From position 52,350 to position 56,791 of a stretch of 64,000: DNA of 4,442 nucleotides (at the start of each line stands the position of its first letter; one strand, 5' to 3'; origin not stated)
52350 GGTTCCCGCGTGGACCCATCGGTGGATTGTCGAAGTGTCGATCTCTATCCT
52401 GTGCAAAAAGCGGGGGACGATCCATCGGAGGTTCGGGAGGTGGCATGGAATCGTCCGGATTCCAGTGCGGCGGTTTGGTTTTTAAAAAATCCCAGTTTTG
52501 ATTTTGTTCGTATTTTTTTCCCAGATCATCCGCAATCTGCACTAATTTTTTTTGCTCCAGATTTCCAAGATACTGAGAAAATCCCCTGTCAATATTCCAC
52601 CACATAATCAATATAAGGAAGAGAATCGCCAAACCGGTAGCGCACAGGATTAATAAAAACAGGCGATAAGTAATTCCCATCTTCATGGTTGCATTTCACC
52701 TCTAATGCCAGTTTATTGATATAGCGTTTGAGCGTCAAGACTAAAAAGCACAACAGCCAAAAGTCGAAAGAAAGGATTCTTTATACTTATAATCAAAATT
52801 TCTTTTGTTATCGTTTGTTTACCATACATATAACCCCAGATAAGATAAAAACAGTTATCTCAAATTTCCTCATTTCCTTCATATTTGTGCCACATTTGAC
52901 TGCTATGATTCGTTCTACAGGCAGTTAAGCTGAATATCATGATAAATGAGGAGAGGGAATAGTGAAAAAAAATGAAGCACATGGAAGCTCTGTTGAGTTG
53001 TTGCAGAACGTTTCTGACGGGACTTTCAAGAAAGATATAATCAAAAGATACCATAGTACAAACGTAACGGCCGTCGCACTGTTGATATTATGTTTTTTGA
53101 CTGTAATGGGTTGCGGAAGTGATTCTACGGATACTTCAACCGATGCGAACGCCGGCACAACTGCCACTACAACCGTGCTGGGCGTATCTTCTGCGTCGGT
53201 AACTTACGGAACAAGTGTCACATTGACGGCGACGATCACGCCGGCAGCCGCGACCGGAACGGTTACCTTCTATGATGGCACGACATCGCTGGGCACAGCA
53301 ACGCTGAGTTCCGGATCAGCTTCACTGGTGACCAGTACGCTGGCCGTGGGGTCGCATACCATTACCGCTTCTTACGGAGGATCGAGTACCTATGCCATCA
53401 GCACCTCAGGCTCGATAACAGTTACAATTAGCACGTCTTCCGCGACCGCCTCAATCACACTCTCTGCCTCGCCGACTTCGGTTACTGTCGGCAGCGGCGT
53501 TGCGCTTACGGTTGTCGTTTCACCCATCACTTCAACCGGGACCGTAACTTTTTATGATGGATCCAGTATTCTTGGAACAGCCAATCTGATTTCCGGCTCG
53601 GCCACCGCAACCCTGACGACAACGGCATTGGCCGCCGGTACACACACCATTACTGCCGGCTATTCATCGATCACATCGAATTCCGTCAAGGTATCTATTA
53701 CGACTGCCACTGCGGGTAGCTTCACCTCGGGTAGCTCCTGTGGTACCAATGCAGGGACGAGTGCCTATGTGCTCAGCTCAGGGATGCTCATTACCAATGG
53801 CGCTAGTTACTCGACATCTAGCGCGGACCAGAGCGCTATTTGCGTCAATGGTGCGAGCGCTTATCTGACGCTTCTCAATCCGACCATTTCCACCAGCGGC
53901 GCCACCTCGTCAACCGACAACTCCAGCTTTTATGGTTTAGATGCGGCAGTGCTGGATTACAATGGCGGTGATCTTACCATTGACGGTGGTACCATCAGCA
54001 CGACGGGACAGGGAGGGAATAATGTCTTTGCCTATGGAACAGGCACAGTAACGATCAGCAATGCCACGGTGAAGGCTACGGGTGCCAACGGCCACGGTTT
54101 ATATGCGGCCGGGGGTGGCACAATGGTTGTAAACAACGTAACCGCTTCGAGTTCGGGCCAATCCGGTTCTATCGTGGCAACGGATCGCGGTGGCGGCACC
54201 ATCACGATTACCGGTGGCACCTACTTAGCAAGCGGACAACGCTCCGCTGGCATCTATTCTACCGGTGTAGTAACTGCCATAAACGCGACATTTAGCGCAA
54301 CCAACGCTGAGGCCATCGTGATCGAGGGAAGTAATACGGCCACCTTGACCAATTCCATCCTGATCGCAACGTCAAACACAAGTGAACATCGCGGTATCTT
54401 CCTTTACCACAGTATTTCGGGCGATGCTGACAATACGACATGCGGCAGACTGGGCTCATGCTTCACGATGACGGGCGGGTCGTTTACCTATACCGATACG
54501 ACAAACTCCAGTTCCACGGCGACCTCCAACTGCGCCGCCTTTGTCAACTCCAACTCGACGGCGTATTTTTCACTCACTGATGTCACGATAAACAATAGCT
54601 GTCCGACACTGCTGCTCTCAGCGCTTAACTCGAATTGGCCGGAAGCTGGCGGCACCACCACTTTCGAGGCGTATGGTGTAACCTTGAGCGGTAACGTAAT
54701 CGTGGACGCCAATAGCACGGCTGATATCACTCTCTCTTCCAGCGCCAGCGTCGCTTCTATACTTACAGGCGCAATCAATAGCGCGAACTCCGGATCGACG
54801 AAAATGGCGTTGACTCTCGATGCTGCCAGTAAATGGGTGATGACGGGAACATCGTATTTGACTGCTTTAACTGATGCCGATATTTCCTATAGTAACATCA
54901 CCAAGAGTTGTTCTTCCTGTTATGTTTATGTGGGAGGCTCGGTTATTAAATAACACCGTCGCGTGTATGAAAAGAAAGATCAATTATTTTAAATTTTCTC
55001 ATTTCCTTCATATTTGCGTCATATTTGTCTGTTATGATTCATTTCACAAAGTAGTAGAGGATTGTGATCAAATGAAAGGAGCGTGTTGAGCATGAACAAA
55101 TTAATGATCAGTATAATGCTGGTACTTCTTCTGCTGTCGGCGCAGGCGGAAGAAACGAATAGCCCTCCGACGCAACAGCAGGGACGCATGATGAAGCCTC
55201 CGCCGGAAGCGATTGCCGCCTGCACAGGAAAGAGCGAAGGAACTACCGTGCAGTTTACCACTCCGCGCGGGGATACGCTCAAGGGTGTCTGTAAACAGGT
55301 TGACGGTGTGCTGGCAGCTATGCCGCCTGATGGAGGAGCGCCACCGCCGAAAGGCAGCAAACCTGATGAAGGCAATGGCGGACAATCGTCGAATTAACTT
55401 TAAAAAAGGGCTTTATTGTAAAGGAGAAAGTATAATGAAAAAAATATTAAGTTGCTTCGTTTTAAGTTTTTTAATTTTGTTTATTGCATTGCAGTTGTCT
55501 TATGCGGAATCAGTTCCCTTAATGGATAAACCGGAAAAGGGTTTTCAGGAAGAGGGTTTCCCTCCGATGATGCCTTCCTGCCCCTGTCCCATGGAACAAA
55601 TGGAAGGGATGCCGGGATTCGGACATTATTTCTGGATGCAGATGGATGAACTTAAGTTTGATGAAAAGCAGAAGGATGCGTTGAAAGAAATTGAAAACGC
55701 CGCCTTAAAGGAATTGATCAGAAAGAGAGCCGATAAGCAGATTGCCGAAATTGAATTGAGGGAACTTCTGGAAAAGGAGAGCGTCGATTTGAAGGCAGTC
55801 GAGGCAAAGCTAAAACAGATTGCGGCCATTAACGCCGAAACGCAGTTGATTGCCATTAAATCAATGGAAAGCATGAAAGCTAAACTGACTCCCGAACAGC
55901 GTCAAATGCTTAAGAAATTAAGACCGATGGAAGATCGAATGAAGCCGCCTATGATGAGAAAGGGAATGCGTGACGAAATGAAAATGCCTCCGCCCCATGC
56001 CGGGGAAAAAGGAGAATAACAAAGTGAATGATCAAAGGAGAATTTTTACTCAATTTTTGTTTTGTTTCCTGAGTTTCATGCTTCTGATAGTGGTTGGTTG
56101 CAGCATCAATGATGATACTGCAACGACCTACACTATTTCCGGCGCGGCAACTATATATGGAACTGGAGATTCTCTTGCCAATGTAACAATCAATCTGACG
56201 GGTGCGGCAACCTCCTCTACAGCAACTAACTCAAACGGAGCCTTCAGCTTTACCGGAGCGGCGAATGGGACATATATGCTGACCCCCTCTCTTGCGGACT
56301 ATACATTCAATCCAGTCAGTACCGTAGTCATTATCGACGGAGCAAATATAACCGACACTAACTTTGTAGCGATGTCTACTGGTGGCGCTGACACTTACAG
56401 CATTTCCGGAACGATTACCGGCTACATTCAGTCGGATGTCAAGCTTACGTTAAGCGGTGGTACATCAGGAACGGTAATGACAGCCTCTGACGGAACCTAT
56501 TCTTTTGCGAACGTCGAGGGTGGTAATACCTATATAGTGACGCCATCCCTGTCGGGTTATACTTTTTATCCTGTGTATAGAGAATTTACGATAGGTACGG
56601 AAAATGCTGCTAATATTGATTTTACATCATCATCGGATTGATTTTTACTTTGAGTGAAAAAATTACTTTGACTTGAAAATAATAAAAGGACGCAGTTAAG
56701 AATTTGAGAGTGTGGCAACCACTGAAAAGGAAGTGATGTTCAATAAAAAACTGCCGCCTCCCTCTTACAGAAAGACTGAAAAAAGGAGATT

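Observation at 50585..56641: Two-component system divergent from a putative envelope-stress regulon marked by a duplicated 53-nt promoter module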

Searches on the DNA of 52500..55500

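Call 38: search_rna_families(source=window, start=52500, end=55500, threshold=evalue, max_evalue=1)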
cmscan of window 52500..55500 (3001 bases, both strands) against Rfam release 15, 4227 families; matches with E-value up to 1: 0.
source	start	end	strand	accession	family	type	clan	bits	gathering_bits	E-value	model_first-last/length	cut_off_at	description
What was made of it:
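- There is no Rfam match at E<=1 in 52500-55500 (call 38).
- Tried and rejected: RNA element: Rfam on the region found no match, so this reading was rejected (call 38).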

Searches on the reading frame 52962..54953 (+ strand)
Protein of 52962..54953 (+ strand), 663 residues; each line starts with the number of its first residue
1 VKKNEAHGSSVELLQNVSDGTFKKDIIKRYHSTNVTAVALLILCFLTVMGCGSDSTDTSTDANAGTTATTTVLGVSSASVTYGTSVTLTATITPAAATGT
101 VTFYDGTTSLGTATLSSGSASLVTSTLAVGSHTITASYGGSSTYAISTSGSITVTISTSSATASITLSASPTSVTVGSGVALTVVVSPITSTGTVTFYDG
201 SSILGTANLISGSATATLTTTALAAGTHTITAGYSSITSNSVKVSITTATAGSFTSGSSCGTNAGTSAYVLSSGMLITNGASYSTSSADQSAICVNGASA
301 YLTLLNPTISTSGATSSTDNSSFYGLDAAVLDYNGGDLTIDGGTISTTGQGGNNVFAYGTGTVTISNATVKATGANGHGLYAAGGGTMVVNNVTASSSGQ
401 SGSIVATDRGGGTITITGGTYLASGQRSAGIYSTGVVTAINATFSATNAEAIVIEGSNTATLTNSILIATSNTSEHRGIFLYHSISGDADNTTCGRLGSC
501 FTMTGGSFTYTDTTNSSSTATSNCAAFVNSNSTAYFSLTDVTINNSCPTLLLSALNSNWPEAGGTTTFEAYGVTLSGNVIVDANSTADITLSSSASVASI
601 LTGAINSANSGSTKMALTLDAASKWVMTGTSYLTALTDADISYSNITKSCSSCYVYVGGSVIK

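Call 6: search_protein_families(library=pfam, proteins=[window:52962-54953:+], max_evalue=0.01)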
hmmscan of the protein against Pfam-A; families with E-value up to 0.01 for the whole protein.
window:52962-54953:+ (663 aa): 2 families
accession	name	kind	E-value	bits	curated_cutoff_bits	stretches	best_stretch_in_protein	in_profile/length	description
PF16640.11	Big_3_5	-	1e-31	109.8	35.5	2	75-156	3-87/88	Bacterial Ig-like domain (group 3)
PF17957.7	Big_7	-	0.00028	21.9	24.1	1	77-136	11-70/70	Bacterial Ig domain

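Call 13: search_protein_families(library=ncbifam, proteins=[window:52962-54953:+], max_evalue=0.001)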
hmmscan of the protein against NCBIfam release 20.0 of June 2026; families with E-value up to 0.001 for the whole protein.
window:52962-54953:+ (663 aa): 0 families

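Call 62: search_solved_structures(query=window:52962-54953:+, max_evalue=0.01)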
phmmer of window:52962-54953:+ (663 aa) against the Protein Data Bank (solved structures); distinct sequences matched with E-value up to 0.01: 0.

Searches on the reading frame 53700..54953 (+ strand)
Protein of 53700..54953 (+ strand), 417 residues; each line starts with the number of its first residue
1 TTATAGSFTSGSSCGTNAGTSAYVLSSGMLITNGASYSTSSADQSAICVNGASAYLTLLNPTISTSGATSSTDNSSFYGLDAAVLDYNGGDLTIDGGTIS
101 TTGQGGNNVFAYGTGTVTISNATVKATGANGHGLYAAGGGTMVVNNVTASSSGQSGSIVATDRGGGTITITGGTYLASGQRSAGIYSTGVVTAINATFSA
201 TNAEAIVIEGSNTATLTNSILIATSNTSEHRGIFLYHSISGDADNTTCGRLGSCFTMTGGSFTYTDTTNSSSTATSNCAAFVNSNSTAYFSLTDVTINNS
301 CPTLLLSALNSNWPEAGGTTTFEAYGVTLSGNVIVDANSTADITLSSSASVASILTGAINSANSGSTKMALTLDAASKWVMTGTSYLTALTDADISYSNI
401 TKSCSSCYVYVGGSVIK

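Call 44: search_protein_families(library=pfam, proteins=[window:53700-54953:+], max_evalue=1)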
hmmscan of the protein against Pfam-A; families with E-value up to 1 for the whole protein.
window:53700-54953:+ (417 aa): 2 families
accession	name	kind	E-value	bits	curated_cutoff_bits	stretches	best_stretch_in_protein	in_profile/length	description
PF22974.1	DUF7029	-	0.12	12.9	27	0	275-320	57-99/100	Domain of unknown function (DUF7029)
PF03010.19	GP4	-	0.2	12.1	22.6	1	253-338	25-113/152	GP4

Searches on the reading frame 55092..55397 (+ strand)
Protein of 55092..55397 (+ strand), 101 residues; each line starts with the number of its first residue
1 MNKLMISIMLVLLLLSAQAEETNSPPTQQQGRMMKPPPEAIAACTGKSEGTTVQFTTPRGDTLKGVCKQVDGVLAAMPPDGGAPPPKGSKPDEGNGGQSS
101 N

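Call 6: search_protein_families(library=pfam, proteins=[window:55092-55397:+], max_evalue=0.01)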
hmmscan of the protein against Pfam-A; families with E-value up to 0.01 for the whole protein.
window:55092-55397:+ (101 aa): 0 families

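Call 13: search_protein_families(library=ncbifam, proteins=[window:55092-55397:+], max_evalue=0.001)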
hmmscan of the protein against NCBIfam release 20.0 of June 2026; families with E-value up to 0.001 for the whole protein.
window:55092-55397:+ (101 aa): 0 families
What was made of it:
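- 55092..55397 (+): Small secreted 2-Cys protein (101 aa) of an uncharacterised family. It is the commonest first gene after the box. No Pfam or NCBIfam match (calls 6, 13).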

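Call 35: find_homologous_proteins(query=window:55092-55397:+, max_evalue=0.001)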
Query window:55092-55397:+ (101 aa): 73 proteins with E <= 0.001 among 79 candidates.
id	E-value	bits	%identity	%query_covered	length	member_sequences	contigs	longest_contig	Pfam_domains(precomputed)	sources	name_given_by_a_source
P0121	5.2e-59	214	100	100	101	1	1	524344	-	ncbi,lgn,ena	-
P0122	2.3e-40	155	56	86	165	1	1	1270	-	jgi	jgi:hypothetical protein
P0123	1.8e-38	149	56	81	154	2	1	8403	-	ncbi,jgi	jgi:hypothetical protein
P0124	4.8e-37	144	72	100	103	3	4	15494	-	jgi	jgi:hypothetical protein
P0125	4.5e-34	134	68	99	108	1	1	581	-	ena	-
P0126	9.7e-33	130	67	100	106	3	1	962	-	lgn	-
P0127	1.1e-30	124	72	88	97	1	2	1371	-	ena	-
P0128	1.1e-30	124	60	100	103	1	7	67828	-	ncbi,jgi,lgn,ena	jgi:hypothetical protein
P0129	1.1e-30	124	67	95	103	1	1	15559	-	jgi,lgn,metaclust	jgi:hypothetical protein|metaclust:\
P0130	1.2e-30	123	63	100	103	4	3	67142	-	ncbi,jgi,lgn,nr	ncbi:MAG: hypothetical protein LLG40_02220 [Deltaproteobacteria bacterium]|nr:hypothetical protein [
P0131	1.5e-30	123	64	100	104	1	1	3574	-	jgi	jgi:hypothetical protein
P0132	1.4e-29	120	63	97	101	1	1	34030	-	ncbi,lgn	ncbi:MAG: hypothetical protein ABFD75_03845 [Smithella sp.]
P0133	5.8e-29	118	59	99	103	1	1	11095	-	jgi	jgi:hypothetical protein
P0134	7.6e-29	118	72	87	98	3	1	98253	-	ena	-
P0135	1.2e-28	117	77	76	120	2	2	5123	PF19451.6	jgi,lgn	jgi:hypothetical protein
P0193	4.6e-10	57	56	50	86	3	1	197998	-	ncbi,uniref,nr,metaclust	ncbi:hypothetical protein [Aliiglaciecola lipolytica]|uniref:Uncharacterized protein n=1 Tax=Aliigla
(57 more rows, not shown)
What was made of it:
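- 55092..55397 (+): 73 homologues, all named hypothetical (call 35).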

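Call 44: search_protein_families(library=pfam, proteins=[P0135, P0123, P0193], max_evalue=1)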
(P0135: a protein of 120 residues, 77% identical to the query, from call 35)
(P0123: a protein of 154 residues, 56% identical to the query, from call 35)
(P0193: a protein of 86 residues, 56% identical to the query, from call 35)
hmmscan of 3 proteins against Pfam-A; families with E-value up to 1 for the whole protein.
P0135 (120 aa): 1 family
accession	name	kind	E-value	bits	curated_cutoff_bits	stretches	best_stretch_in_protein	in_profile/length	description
PF19451.5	DUF5989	-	1.6e-05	25.3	27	1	5-37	2-34/49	Family of unknown function (DUF5989)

P0123 (154 aa): 1 family
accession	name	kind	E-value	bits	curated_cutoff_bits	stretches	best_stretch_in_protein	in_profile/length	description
PF05862.16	IceA2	-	0.48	10.8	25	0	51-72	32-56/59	Helicobacter pylori IceA2 protein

P0193 (86 aa): 2 families
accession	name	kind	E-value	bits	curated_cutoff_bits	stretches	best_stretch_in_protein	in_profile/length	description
PF16325.11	Peptidase_U32_C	-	0.057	14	28.2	1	45-70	28-53/83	Peptidase family U32 C-terminal domain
PF01272.25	GreA_GreB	-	0.07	13.6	26.9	1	40-60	49-68/77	Transcription elongation factor, GreA/GreB, C-term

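Call 49: predict_structure(alignment_id=A1)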
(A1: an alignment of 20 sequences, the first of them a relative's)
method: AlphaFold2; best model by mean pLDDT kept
length: 101 residues; sequences in the alignment: 20
mean_pLDDT: 69.4   pTM: 0.45
mean pLDDT of the five models: 69.4, 68.8, 66.6, 66.3, 66.1
residues with pLDDT >= 90: 26; 70-90: 19; 50-70: 31; < 50: 25
segments of 3 or more residues with pLDDT < 50: 18-30, 87-90, 92-99
pLDDT, mean of each block of 10 residues (from residue 1): 62 55 47 76 93 90 90 85 52 45 52
secondary structure, 60 per line:
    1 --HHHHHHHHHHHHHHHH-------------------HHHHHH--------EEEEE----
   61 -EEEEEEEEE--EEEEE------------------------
elements in order: H3-18 H38-43 E52-56 E62-70 E73-77

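Call 51: fold_search(model_id=the predicted structure, library=pdb)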
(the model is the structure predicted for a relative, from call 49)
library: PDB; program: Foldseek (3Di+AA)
matches with E <= 10: 443; with E <= 0.001: 0
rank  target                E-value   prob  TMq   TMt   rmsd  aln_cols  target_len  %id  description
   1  8rp9_MODEL_1_A        2.0e-01  0.91  0.32  0.57   3.3        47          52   15  Solution structure of the antifungal protein NFAP2 (released 2025-07-23)
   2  2kr7_MODEL_1_A        3.3e-01  0.38  0.25  0.18   3.7        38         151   16  solution structure of Helicobacter pylori SlyD (released 2010-12-15)
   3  4dt4                  4.0e-01  0.44  0.26  0.18   3.6        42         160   21  Crystal structure of the PPIase-chaperone SlpA with the chaperone binding site occupied by the linker of the purificatio (released 2012-07-04)
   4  5i7q                  9.2e-01  0.20  0.21  0.14   2.9        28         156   25  Crystal structure of Fkbp12-IF(SlpA), a chimeric protein of human Fkbp12 and the insert in flap domain of Ecoli SlpA (released 2017-03-08)
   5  2m2a_MODEL_1_A        1.1e+00  0.18  0.24  0.17   3.0        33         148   27  NMR solution structure of the two domain PPIase SlpA from Escherichia coli (released 2013-12-18)
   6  3kw2_B                1.4e+00  0.23  0.29  0.14   3.3        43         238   21  Crystal structure of probable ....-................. from Porphyromonas gingivalis (released 2010-01-19)
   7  8isk_A                1.4e+00  0.10  0.20  0.03   8.6        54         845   18  Pr conformer of Zea mays phytochrome A1 - ZmphyA1-Pr (released 2023-08-09)
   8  8q5f_A                1.4e+00  0.03  0.13  0.13   9.2        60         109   22  Crystal structure of miniSOG protein from Arabidopsis thaliana with covalent FMN (released 2023-11-29)
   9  2j5z_A                1.5e+00  0.20  0.26  0.14   6.1        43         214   14  H-ficolin complexed to galactose (released 2007-01-23)
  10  2j60_B                1.6e+00  0.18  0.25  0.14   6.0        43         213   14  H-ficolin complexed to D-fucose (released 2007-01-23)
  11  2ji4                  1.8e+00  0.09  0.16  0.06   7.4        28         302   21  Human phosphoribosylpyrophosphate synthetase - associated protein 41 (PAP41) (released 2007-03-06)
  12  3cpx_B                2.0e+00  0.28  0.26  0.09   1.9        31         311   26  Crystal structure of putative M42 glutamyl aminopeptidase (YP_676701.1) from Cytophaga hutchinsonii ATCC 33406 at 2.39 (released 2008-04-29)
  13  2j0g_A                2.0e+00  0.18  0.26  0.14   4.2        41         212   15  L-ficolin complexed to N-acetyl-mannosamine (released 2007-01-23)
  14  2j0g_F                2.0e+00  0.16  0.26  0.14   3.6        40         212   15  L-ficolin complexed to N-acetyl-mannosamine (released 2007-01-23)
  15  2vc3                  2.0e+00  0.06  0.19  0.09  13.3        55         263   16  Ricin A-Chain (Recombinant) E177D Mutant with a bound acetate (released 2007-10-16)
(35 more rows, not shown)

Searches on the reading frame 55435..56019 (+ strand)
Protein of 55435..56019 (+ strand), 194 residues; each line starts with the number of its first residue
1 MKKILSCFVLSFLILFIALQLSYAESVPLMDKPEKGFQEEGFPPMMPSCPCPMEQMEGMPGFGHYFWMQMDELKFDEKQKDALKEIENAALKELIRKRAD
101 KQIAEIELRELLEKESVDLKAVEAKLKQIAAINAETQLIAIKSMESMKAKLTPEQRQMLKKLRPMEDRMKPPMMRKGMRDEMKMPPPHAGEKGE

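Call 6: search_protein_families(library=pfam, proteins=[window:55435-56019:+], max_evalue=0.01)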
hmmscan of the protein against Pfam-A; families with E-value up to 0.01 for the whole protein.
window:55435-56019:+ (194 aa): 2 families
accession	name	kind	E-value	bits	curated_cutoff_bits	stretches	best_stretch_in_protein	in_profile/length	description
PF13801.11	Metal_resist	-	1.5e-09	38.6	29.2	1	58-157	27-124/125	Heavy-metal resistance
PF07813.17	LTXXQ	-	3.4e-05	24.9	24.3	1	68-162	8-99/100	LTXXQ motif family protein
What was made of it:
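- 55435..56019 (+): Spy/CpxP/ZraP-superfamily periplasmic protein (194 aa) with Met/Cys-rich ends. Pfam Metal_resist 38.6 bits and LTXXQ 24.9 bits, both above their cutoffs (call 6).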

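Call 13: search_protein_families(library=ncbifam, proteins=[window:55435-56019:+], max_evalue=0.001)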
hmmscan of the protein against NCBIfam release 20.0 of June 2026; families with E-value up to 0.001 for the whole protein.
window:55435-56019:+ (194 aa): 1 family
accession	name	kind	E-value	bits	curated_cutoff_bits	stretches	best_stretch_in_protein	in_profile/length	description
NF007769.1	PRK10455.1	equivalog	1.8e-05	25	174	1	1-160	1-141/160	ATP-independent periplasmic protein-refolding chaperone Spy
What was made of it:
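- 55435..56019 (+): The NCBIfam Spy equivalog gives only 25 bits against a 174 cutoff (call 13).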

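Call 61: search_solved_structures(query=window:55435-56019:+, max_evalue=1)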
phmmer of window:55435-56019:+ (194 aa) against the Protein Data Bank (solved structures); distinct sequences matched with E-value up to 1: 4.
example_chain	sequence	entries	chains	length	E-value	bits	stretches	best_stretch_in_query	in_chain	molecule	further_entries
4v4n_BT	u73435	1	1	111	0.18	15.2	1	136-185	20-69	30S ribosomal protein S19P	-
4v6u_AT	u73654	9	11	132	0.23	14.9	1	136-185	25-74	30S ribosomal protein S19P | 30S ribosomal protein S19 | 30S ribosomal protein uS19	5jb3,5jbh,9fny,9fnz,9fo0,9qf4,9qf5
6sw9_T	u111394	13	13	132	0.27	14.6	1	136-185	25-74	30S ribosomal protein S19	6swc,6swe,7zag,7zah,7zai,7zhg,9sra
3qzc_A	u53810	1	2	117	0.5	13.7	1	76-162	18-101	Periplasmic protein CpxP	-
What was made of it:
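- Tried and rejected: PDB sequence searches: the Ig-like lipoprotein gave nothing (call 62) and the Spy-like protein only E=0.5 to CpxP (call 61).
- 55435..56019 (+): CpxP in the PDB gives E=0.5 (call 61).
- On BaeSR two-component system: It scores 25 bits against a 174 cutoff on the Spy equivalog (call 13) and E=0.5 to CpxP in the PDB (call 61).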

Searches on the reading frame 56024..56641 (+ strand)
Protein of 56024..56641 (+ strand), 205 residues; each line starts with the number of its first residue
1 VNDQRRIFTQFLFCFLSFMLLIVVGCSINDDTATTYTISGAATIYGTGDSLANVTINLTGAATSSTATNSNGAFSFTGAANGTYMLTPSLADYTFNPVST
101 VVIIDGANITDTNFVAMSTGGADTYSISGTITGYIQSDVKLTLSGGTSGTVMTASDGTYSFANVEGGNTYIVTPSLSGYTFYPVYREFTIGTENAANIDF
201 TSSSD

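Call 6: search_protein_families(library=pfam, proteins=[window:56024-56641:+], max_evalue=0.01)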
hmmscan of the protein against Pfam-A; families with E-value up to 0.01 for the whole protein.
window:56024-56641:+ (205 aa): 7 families
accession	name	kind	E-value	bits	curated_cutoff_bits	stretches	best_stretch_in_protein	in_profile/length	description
PF13620.12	CarboxypepD_reg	-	9.7e-12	45.5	32.3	2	37-108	1-74/82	Carboxypeptidase regulatory-like domain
PF09430.16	EMC7_beta-sandw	-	2.3e-11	44.4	26.6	2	49-109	5-65/122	ER membrane protein complex subunit 7, beta-sandwich domain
PF13715.12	CarbopepD_reg_2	-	1.8e-09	37.9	32.2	1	39-115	2-75/88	CarboxypepD_reg-like domain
PF17210.9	SdrD_B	-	9.6e-08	32.6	29.7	1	51-90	24-66/112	SdrD B-like domain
PF17802.7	SpaA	-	1.9e-06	28.4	23.1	1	47-106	12-78/91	Prealbumin-like fold domain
PF23193.1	NOMO_3rd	-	0.00057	20.4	27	0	63-90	59-86/120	NOMO third transthyretin-like domain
PF22902.2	NOMO1-like_9th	-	0.0016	18.7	27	0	147-184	28-65/75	BOS complex subunit NOMO1-like, beta sandwich domain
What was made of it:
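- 56024..56641 (+): Lipoprotein with two CarboxypepD_reg-like domains. It starts 4 nt after the Spy-like stop codon. Pfam 45.5 bits (call 6).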

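Call 13: search_protein_families(library=ncbifam, proteins=[window:56024-56641:+], max_evalue=0.001)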
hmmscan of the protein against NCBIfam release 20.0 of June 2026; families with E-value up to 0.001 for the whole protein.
window:56024-56641:+ (205 aa): 0 families
